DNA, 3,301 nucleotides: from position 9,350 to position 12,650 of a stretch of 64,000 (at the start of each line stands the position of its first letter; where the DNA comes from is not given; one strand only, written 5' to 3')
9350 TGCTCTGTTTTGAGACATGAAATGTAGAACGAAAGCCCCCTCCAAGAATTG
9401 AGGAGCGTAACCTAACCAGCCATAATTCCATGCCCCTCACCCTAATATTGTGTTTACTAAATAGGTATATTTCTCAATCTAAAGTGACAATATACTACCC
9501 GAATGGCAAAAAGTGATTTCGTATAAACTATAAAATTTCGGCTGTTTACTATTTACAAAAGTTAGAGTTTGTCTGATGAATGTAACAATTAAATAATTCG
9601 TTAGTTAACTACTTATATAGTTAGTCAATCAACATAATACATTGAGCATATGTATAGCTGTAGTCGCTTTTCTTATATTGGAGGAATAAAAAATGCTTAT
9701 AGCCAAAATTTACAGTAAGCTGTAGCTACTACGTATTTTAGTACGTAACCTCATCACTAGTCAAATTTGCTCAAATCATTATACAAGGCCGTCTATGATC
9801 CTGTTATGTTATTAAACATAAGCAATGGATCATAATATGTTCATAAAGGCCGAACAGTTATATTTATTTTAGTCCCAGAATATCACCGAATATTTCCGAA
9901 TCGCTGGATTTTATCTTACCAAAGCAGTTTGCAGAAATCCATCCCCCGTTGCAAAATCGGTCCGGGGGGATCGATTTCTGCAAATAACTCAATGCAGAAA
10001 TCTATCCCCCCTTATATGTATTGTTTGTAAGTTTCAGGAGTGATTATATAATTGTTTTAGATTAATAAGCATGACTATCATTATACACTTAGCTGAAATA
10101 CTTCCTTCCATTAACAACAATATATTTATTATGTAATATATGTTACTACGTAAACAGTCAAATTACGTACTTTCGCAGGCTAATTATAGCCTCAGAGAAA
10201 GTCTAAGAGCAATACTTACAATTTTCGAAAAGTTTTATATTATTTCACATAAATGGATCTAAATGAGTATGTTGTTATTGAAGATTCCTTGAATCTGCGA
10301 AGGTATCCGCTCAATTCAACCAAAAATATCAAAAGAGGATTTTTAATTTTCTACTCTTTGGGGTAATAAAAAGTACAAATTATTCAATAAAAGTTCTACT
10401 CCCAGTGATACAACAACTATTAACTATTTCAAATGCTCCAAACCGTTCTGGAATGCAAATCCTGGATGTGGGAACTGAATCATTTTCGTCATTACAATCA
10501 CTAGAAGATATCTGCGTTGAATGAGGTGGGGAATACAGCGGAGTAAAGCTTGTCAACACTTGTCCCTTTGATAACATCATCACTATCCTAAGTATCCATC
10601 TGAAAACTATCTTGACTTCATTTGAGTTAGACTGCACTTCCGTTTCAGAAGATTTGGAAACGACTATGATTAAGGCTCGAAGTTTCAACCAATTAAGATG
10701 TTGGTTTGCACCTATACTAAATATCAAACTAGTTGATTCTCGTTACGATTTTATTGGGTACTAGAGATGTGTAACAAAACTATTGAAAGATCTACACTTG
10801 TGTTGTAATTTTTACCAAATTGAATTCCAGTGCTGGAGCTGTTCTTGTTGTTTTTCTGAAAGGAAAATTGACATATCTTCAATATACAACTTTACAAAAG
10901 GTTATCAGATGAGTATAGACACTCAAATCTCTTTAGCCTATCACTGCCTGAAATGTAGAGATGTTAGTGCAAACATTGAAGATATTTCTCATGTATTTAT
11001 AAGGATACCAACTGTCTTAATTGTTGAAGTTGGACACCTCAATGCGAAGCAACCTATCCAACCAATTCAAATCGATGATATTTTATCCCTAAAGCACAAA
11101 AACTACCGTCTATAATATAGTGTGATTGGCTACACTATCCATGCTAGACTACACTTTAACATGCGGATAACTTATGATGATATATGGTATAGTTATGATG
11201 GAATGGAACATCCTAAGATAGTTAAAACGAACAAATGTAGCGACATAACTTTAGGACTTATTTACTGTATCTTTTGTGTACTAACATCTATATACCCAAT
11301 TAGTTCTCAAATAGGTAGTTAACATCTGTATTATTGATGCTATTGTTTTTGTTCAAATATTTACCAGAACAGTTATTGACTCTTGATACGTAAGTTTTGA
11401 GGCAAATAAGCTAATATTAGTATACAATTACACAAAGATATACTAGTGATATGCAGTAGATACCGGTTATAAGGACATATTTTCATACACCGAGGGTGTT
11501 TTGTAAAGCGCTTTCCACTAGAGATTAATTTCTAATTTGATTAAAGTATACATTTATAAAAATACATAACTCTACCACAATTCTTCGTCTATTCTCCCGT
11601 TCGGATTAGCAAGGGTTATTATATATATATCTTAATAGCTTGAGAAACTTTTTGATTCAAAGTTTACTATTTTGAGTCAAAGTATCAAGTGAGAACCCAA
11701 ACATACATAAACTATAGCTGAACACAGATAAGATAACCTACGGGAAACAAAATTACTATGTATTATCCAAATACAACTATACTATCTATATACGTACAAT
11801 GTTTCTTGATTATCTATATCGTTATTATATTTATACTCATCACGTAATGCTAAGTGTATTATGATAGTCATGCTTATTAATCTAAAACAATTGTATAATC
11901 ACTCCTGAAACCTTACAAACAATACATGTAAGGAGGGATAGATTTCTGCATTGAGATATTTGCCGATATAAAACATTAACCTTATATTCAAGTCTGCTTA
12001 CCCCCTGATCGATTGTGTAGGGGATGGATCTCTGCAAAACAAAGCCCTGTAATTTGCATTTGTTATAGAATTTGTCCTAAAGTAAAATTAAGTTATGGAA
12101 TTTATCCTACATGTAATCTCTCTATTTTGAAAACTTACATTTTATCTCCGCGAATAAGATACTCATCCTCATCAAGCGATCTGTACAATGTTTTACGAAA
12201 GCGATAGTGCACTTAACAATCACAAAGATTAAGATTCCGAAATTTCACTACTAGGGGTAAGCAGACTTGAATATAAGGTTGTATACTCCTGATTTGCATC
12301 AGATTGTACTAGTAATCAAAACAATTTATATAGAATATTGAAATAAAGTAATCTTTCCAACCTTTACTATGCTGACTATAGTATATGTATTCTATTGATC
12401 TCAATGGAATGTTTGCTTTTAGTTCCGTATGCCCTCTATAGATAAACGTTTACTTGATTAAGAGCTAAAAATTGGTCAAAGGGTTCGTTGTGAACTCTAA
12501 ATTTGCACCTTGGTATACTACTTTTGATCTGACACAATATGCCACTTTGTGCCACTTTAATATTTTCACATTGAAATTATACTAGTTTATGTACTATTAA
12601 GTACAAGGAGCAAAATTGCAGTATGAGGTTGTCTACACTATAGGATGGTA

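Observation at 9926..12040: Non-autonomous TIR element with 170–190-bp TIRs, a clean 5-bp TSD, and a captured USP-like gene fragment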

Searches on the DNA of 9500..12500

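Call 78: search_rna_families(source=window, start=9500, end=12500, threshold=evalue, max_evalue=0.1)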
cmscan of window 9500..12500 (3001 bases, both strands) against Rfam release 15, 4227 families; matches with E-value up to 0.1: 0.
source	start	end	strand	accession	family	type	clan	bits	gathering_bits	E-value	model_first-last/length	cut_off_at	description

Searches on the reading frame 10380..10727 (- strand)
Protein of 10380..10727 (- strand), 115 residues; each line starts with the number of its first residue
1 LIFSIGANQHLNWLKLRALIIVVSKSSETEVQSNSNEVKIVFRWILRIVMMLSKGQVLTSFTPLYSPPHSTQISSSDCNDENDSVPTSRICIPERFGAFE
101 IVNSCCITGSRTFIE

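Call 80: search_protein_families(library=pfam, proteins=[window:10380-10727:-], max_evalue=0.01)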
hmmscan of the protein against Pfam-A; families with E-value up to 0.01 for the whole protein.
window:10380-10727:- (115 aa): 0 families
